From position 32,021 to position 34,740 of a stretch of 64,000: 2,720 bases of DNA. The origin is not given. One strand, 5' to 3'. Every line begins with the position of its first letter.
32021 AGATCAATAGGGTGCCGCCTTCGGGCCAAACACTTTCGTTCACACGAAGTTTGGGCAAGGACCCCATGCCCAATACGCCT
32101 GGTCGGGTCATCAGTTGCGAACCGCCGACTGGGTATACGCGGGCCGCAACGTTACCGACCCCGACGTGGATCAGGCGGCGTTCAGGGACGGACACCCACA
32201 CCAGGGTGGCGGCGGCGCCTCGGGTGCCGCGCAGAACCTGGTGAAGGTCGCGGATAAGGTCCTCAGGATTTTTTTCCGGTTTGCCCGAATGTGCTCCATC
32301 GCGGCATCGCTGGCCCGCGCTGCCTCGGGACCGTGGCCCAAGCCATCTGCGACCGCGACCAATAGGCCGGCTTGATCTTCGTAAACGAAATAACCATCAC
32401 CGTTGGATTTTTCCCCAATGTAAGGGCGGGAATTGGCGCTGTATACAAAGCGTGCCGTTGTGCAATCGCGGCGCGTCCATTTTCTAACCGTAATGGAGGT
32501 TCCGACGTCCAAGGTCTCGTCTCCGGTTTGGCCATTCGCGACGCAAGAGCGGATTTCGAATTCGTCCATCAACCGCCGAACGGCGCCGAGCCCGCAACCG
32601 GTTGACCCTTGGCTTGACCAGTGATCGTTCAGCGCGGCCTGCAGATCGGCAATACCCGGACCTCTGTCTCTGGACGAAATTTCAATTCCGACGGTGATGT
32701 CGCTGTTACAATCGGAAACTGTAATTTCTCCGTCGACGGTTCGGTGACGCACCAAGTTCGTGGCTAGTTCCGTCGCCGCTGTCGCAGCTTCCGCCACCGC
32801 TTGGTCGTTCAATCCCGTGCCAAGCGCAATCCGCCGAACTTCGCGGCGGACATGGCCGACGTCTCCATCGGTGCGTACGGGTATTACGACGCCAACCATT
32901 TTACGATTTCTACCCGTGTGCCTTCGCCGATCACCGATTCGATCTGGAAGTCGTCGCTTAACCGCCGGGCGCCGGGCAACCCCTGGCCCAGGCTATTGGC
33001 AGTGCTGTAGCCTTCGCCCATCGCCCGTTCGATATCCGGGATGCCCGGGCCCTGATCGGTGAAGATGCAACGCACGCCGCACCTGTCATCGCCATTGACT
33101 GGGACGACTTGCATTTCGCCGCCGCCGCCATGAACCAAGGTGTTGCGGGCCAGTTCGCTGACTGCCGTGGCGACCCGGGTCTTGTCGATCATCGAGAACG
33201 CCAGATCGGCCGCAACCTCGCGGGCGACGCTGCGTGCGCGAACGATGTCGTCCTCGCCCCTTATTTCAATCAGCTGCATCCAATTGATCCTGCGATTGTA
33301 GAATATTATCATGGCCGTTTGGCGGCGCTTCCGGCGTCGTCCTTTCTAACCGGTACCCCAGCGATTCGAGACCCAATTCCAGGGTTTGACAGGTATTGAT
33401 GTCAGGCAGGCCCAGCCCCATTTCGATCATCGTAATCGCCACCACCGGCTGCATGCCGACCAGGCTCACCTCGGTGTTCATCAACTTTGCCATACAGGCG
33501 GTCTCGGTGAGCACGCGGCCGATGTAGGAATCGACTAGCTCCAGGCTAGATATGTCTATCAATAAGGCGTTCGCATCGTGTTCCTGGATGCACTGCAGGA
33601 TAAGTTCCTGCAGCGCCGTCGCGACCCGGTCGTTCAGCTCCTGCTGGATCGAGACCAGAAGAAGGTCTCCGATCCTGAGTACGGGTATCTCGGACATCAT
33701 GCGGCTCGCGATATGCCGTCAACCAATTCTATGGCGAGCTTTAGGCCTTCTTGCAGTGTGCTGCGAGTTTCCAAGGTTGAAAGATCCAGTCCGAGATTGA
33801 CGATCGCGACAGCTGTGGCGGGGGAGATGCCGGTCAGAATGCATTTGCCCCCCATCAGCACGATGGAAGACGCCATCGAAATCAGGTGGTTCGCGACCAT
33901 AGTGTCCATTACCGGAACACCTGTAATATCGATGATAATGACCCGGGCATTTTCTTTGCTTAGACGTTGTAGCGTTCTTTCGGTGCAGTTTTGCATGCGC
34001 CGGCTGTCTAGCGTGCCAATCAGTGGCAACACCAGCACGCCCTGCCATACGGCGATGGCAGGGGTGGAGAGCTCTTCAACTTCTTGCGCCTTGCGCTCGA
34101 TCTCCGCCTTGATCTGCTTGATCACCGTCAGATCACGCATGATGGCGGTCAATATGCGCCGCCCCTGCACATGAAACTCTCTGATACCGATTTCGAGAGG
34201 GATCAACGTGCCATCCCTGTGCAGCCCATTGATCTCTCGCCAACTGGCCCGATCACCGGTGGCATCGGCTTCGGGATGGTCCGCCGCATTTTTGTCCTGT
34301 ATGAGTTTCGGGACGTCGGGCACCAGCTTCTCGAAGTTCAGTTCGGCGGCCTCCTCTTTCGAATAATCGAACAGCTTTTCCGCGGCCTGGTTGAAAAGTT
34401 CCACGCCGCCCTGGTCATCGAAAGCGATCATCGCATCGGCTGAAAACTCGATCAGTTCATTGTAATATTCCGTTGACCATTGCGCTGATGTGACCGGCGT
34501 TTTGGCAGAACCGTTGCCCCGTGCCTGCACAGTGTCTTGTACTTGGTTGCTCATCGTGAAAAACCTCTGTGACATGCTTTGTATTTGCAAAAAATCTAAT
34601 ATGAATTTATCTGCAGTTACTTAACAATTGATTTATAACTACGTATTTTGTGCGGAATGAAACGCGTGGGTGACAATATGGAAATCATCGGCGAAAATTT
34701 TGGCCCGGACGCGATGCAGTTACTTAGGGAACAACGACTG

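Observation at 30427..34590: RsbR-RsbS-RsbT stressosome-type module apparently wired to a GGDEF-EAL output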

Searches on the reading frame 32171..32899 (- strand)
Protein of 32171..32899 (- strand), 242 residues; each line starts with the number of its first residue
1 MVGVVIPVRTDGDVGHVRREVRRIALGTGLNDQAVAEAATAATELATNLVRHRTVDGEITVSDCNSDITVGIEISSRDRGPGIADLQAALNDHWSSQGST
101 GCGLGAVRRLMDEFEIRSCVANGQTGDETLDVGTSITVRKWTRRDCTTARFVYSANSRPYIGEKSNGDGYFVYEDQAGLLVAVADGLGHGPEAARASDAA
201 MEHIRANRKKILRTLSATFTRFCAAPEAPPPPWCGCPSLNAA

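Call 4: search_protein_families(library=pfam, proteins=[window:32171-32899:-], max_evalue=0.01)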
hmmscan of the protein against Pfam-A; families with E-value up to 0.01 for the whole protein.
window:32171-32899:- (242 aa): 3 families
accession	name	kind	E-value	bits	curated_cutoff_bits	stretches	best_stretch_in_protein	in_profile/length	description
PF13581.12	HATPase_c_2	-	2.1e-12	47.6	27.4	1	13-121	7-118/127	Histidine kinase-like ATPase domain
PF02518.31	HATPase_c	-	9.3e-07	29.7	26.4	1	41-139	9-106/111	Histidine kinase-, DNA gyrase B-, and HSP90-like ATPase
PF13672.11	PP2C_2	-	0.0048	16.9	24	0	164-212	10-58/209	Protein phosphatase 2C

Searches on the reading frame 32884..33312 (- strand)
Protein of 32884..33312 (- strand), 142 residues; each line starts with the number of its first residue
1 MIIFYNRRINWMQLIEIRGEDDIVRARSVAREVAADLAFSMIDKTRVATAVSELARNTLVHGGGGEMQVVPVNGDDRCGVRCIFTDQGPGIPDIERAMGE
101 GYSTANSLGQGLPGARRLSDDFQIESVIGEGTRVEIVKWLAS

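Call 4: search_protein_families(library=pfam, proteins=[window:32884-33312:-], max_evalue=0.01)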
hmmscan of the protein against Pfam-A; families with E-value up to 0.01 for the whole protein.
window:32884-33312:- (142 aa): 2 families
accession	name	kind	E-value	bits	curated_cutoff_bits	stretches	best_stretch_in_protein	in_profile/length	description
PF02518.31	HATPase_c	-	6.6e-09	36.6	26.4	1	43-137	2-106/111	Histidine kinase-, DNA gyrase B-, and HSP90-like ATPase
PF13581.12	HATPase_c_2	-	4.5e-08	33.6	27.4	1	22-138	7-127/127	Histidine kinase-like ATPase domain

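Call 29: search_solved_structures(query=window:32884-33312:-, max_evalue=0.01, show_alignments=1)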
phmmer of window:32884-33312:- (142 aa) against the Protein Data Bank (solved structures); distinct sequences matched with E-value up to 0.01: 5.
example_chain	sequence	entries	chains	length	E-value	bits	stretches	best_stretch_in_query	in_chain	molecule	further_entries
1til_A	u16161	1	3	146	7.2e-08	35.7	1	18-139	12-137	Anti-sigma F factor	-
1l0o_A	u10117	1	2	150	8e-08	35.6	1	18-139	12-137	Anti-sigma F factor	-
1th8_A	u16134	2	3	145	1.3e-07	34.9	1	18-137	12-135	Anti-sigma F factor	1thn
1tid_A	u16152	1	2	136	1.4e-07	34.8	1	18-136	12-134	Anti-sigma F factor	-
9p6i_A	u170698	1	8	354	0.0022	21.2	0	31-112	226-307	histidine kinase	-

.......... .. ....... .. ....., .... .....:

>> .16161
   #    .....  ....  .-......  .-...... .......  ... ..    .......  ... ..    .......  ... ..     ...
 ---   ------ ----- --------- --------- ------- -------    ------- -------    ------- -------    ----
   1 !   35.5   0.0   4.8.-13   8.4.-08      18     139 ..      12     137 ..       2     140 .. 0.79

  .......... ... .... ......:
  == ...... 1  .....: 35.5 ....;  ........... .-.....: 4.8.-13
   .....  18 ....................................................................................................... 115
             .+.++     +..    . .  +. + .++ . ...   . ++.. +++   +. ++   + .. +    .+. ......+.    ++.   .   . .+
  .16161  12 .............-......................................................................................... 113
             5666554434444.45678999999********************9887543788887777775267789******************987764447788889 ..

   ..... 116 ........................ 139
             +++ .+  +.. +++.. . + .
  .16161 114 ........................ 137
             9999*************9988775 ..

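Call 39: search_protein_families(library=ncbifam, proteins=[window:32884-33312:-], max_evalue=0.01)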
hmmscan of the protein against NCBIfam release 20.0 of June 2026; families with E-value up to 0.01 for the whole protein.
window:32884-33312:- (142 aa): 2 families
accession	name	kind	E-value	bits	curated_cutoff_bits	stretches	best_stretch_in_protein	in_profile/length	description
TIGR01925.2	spIIAB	equivalog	2.6e-14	53.3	135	1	23-139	14-135/137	anti-sigma F factor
NF041045.1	RsbA_anti_sig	subfamily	2.1e-10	40.3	210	1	19-136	187-300/303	anti-sigma factor RsbA family regulatory protein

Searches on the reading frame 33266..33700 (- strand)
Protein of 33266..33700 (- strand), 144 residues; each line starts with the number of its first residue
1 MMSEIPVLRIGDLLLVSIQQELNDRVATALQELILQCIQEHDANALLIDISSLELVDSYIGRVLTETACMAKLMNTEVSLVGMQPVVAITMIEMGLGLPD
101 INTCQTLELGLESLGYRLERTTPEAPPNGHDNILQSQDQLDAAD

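Call 4: search_protein_families(library=pfam, proteins=[window:33266-33700:-], max_evalue=0.01)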
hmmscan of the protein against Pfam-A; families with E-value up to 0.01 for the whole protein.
window:33266-33700:- (144 aa): 2 families
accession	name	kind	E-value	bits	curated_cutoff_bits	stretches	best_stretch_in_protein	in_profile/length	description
PF01740.26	STAS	-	1.2e-10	41.6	22.6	1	7-96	4-93/106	STAS domain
PF13466.11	STAS_2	-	0.00036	21.1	29.2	1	17-96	2-79/80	STAS domain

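Call 30: search_solved_structures(query=window:33266-33700:-, max_evalue=0.01, show_alignments=2)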
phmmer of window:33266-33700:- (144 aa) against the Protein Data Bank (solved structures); distinct sequences matched with E-value up to 0.01: 16.
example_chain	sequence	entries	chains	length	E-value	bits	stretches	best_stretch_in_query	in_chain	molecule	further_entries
6jhk_A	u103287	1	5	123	4.9e-27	98.3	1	4-116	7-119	RsbS negative regulator of sigma-B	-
6qcm_A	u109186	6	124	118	3.4e-25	92.3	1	5-117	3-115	RsbS protein | RsbT antagonist protein RsbS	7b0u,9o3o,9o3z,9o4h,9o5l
9o4r_a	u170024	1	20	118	9.2e-25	90.9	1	5-117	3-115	RsbT antagonist protein RsbS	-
2vy9_A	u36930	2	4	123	1.4e-19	74.2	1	1-115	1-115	ANTI-SIGMA-FACTOR ANTAGONIST | ANTI-SIGMA-FACTOR ANTAGONIST (STAS) DOMAIN PROTEIN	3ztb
3zxn_A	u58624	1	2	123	5.2e-19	72.3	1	1-115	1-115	ANTI-SIGMA-FACTOR ANTAGONIST (STAS) DOMAIN PROTEIN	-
7o0i_B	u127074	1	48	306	9.1e-08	35.9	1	6-113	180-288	Anti-anti-sigma factor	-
6qcm_AB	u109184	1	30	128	1.6e-07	35.1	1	24-113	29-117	RsbR protein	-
6qcm_CB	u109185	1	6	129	1.6e-07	35.1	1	24-113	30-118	RsbR protein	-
6qcm_CD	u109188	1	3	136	1.9e-07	34.9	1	24-113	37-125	RsbR protein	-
9o5l_A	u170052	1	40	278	7e-07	33.1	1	24-113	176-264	STAS domain-containing protein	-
9o3z_A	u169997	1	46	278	8.4e-07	32.8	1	24-113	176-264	RsbR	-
7b0u_A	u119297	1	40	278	8.6e-07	32.8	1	24-113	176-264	RsbR protein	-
9o4r_A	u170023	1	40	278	8.8e-07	32.8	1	24-113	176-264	RsbR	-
9o3o_A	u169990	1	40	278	9e-07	32.7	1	25-113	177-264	STAS domain-containing protein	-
9o4h_A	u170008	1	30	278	1.2e-06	32.3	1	24-113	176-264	RsbR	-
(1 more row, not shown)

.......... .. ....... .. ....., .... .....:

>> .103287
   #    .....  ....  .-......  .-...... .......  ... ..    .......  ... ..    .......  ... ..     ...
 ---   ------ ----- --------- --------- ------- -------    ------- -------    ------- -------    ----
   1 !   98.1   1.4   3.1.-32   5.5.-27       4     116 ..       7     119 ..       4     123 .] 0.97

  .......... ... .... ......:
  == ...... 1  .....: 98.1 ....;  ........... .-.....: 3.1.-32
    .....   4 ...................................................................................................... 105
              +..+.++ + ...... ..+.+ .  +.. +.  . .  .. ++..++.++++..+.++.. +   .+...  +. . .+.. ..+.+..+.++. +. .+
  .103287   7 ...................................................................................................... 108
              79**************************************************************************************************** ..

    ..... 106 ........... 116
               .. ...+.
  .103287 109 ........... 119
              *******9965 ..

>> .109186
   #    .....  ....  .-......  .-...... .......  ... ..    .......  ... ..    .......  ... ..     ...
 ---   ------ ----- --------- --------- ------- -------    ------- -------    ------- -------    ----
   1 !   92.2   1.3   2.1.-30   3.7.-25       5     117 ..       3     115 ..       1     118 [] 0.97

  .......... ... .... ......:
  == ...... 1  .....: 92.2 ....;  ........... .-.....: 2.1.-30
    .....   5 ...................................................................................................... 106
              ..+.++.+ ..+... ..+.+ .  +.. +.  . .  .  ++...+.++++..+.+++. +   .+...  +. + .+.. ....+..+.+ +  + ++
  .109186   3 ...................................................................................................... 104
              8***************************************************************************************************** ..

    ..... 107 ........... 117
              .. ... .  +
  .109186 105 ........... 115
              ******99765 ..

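Call 39: search_protein_families(library=ncbifam, proteins=[window:33266-33700:-], max_evalue=0.01)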
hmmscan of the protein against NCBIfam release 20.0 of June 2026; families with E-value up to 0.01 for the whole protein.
window:33266-33700:- (144 aa): 3 families
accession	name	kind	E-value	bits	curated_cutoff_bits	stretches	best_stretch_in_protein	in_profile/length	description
NF052652.1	YtvA_fam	equivalog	1.3e-08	34.7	250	1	5-107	136-239/243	YtvA family blue-light photoreceptor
TIGR00377.1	ant_ant_sig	superfamily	8.3e-08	32.1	53.45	1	5-91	5-91/108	anti-sigma factor antagonist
TIGR02886.1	spore_II_AA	equivalog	0.00021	21.2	114.75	1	10-87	6-83/106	anti-sigma F factor antagonist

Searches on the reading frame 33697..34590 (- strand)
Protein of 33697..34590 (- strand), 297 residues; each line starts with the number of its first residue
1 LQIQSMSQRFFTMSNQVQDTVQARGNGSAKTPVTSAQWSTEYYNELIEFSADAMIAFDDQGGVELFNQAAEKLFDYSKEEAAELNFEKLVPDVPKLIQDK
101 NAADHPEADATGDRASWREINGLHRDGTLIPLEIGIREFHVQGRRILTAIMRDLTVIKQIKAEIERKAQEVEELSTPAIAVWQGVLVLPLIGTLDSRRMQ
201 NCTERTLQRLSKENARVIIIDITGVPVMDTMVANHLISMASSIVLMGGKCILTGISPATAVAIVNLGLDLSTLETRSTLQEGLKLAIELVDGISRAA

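Call 4: search_protein_families(library=pfam, proteins=[window:33697-34590:-], max_evalue=0.01)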
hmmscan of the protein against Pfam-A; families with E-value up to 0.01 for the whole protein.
window:33697-34590:- (297 aa): 4 families
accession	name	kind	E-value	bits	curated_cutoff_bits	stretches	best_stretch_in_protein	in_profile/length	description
PF01740.26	STAS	-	2.5e-16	59.8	22.6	1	179-281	4-105/106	STAS domain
PF13426.13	PAS_9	-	1.7e-07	31.9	27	1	54-155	3-102/103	PAS domain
PF00989.32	PAS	-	3.7e-07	30.6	22.6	1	42-146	2-103/113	PAS fold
PF13188.13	PAS_8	-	6.2e-06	26.4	21.8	1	41-95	1-52/65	PAS domain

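Call 31: search_solved_structures(query=window:33697-34590:-, max_evalue=0.01, show_alignments=2)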
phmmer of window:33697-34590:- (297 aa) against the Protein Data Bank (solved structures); distinct sequences matched with E-value up to 0.01: 33.
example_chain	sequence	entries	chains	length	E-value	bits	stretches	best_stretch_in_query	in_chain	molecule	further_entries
7o0i_B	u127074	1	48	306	1.6e-27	100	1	155-290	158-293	Anti-anti-sigma factor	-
6qcm_CD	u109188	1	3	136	6.7e-26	94.7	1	169-290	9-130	RsbR protein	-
6qcm_CB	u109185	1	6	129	1e-25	94.1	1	171-290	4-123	RsbR protein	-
6qcm_AB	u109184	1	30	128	1.4e-25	93.7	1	171-290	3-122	RsbR protein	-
9o3o_A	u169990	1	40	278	2.1e-25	93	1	169-290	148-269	STAS domain-containing protein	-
9o4r_A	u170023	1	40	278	2.3e-25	92.9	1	169-290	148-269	RsbR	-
7b0u_A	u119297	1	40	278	2.4e-25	92.9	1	169-290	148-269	RsbR protein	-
9o5l_A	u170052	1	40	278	2.8e-25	92.6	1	169-290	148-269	STAS domain-containing protein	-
9o3z_A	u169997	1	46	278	1.1e-24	90.8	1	169-290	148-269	RsbR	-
9o4h_A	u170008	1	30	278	1.4e-24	90.3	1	169-290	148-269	RsbR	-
6qcm_AD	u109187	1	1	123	6.8e-19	71.7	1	169-262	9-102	RsbR protein,RsbR protein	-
2mwg_A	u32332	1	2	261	8.5e-18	68.1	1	119-285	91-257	Blue-light photoreceptor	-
6jhk_A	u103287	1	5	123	8.1e-13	51.8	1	185-285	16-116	RsbS negative regulator of sigma-B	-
2cmn_A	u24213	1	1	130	5.7e-12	49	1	46-165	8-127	SENSOR PROTEIN FIXL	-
1dp6_A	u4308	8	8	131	6.2e-12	48.9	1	46-165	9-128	FIXL PROTEIN | SENSOR PROTEIN FIXL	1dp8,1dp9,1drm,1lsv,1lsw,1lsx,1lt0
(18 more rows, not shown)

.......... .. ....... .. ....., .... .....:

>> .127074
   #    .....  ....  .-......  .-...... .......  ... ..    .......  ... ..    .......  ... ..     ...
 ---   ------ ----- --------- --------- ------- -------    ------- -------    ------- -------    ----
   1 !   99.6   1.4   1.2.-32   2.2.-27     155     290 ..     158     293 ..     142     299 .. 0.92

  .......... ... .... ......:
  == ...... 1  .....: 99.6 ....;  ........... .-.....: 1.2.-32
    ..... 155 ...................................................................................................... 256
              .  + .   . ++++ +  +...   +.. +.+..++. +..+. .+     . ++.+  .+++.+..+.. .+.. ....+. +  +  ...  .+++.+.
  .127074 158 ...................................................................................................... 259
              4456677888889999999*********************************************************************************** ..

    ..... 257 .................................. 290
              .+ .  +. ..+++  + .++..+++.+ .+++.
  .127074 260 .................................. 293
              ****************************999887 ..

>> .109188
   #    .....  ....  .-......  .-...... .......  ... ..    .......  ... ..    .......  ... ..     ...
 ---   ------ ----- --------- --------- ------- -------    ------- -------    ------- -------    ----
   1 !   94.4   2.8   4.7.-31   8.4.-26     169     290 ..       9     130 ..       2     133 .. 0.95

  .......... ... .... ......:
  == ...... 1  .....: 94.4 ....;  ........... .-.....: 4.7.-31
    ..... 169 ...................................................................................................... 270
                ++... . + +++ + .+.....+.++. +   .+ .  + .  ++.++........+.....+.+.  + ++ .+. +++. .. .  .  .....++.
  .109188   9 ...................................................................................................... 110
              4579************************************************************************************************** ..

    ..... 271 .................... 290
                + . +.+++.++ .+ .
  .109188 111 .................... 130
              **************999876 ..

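Call 39: search_protein_families(library=ncbifam, proteins=[window:33697-34590:-], max_evalue=0.01)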
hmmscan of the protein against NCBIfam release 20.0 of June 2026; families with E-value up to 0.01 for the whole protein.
window:33697-34590:- (297 aa): 9 families
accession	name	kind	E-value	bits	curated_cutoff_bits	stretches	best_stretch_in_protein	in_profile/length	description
NF052652.1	YtvA_fam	equivalog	6.1e-29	101.3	250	1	119-281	77-241/243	YtvA family blue-light photoreceptor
NF041777.1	sens_FixL_Rhizob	equivalog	3e-16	59.1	850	1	45-174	127-256/485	sensor protein FixL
TIGR00229.1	sensory_box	domain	5.1e-16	59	22.9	1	39-163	3-125/126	PAS domain S-box protein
NF008467.0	PRK11359.1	equivalog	8e-07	27.4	857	1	52-161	23-132/800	oxygen-sensing cyclic-di-GMP phosphodiesterase DosP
NF047874.1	MASE3_PAS_HK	subfamily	2.6e-06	26.5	560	1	34-171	258-391/655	MASE3 domain-containing sensor histidine kinase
NF008468.0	PRK11360.1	equivalog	2e-05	23.1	646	1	40-98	266-325/616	two-component system sensor histidine kinase AtoS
TIGR02886.1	spore_II_AA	equivalog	0.00013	21.9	114.75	1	181-259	5-83/106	anti-sigma F factor antagonist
TIGR00377.1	ant_ant_sig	superfamily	0.00016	21.5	53.45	1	183-267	11-95/108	anti-sigma factor antagonist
TIGR02966.1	phoR_proteo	equivalog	0.0068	15.5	334.2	0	43-90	8-55/333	phosphate regulon sensor histidine kinase PhoR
